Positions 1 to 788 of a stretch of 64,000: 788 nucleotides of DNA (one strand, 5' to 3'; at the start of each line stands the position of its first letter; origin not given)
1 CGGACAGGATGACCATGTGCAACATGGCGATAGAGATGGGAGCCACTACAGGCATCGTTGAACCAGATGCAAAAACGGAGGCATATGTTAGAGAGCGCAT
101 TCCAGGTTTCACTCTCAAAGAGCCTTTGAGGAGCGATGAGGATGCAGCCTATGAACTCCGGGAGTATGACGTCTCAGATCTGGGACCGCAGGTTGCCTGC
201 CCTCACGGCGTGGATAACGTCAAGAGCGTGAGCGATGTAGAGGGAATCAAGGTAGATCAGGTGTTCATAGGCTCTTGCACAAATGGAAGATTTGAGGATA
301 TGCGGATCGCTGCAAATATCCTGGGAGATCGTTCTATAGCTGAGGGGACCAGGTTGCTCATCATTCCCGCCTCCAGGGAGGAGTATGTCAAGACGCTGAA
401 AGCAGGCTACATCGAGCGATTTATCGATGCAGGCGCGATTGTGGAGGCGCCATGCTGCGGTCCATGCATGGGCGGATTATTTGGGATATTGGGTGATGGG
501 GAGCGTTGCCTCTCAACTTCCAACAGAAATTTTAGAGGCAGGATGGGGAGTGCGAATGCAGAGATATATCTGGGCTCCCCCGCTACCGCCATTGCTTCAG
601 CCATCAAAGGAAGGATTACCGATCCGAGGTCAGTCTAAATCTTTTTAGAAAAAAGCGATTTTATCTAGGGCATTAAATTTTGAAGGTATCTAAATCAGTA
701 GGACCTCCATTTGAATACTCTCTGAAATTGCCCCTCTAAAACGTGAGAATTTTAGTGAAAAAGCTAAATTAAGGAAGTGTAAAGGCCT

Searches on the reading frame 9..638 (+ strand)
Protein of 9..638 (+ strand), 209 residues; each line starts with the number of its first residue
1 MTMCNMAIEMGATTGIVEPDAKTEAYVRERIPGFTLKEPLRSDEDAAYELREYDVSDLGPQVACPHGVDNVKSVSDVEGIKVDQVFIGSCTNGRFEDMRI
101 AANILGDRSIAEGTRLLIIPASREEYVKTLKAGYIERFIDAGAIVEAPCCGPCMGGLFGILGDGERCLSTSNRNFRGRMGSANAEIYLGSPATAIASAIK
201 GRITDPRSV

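Call 6: search_protein_families(library=pfam, proteins=[window:9-638:+], max_evalue=0.01)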
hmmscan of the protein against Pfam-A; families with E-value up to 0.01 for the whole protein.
window:9-638:+ (209 aa): 1 family
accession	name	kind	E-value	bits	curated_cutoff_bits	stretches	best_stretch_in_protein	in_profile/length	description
PF00330.25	Aconitase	-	4.7e-47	161.4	28.7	2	75-201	334-463/463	Aconitase family (aconitate hydratase)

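Call 7: search_protein_families(library=ncbifam, proteins=[window:9-638:+], max_evalue=0.01)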
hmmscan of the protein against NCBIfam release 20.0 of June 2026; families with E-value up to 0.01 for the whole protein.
window:9-638:+ (209 aa): 18 families
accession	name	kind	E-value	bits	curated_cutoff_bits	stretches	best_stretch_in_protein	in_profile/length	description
NF001614.1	PRK00402.1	subfamily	4.6e-92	308.8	385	1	1-207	210-415/415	aconitase/3-isopropylmalate dehydratase large subunit family protein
TIGR02086.1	IPMI_arch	subfamily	1.4e-85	287.5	410.15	1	1-207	206-410/411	3-isopropylmalate dehydratase/homoaconitate hydratase family large subunit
TIGR01343.1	hacA_fam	subfamily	4.6e-85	285.7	385.7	1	1-207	207-412/412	homoaconitate hydratase family protein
NF040615.1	HacA_Meth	equivalog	4e-77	259.7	550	1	1-205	206-417/419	homoaconitase large subunit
TIGR02083.1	LEU2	equivalog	1.2e-76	258.3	610.65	1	1-209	210-419/419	3-isopropylmalate dehydratase large subunit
NF005558.0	PRK07229.1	equivalog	7.2e-54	183.4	612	1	2-208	209-414/647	aconitate hydratase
NF009116.0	PRK12466.1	subfamily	2e-47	161.8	531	2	72-208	332-467/472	3-isopropylmalate dehydratase large subunit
TIGR01342.1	acon_putative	hypoth_equivalog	2e-46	158.5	719.15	1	2-208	206-411/655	putative aconitate hydratase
NF004016.0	PRK05478.1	subfamily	7.8e-46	156.6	510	2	72-208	330-465/468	3-isopropylmalate dehydratase large subunit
TIGR00170.1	leuC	equivalog_domain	8.3e-40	136.7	560.25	2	73-208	330-465/466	3-isopropylmalate dehydratase large subunit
NF006690.0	PRK09238.1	equivalog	3.3e-33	114.7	782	1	37-204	646-812/852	bifunctional aconitate hydratase 2/2-methylisocitrate dehydratase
TIGR00139.1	h_aconitase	equivalog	7.5e-33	113.8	529.9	1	34-207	271-455/709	homoaconitase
TIGR00117.1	acnB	equivalog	8.6e-27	93.3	1287.2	1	40-204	648-810/844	bifunctional aconitate hydratase 2/2-methylisocitrate dehydratase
TIGR01340.1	aconitase_mito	equivalog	1.2e-18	66.8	825.35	1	2-203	245-472/745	aconitate hydratase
NF008503.0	PRK11413.1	equivalog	5.5e-16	57.7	641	1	79-192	349-462/753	hydratase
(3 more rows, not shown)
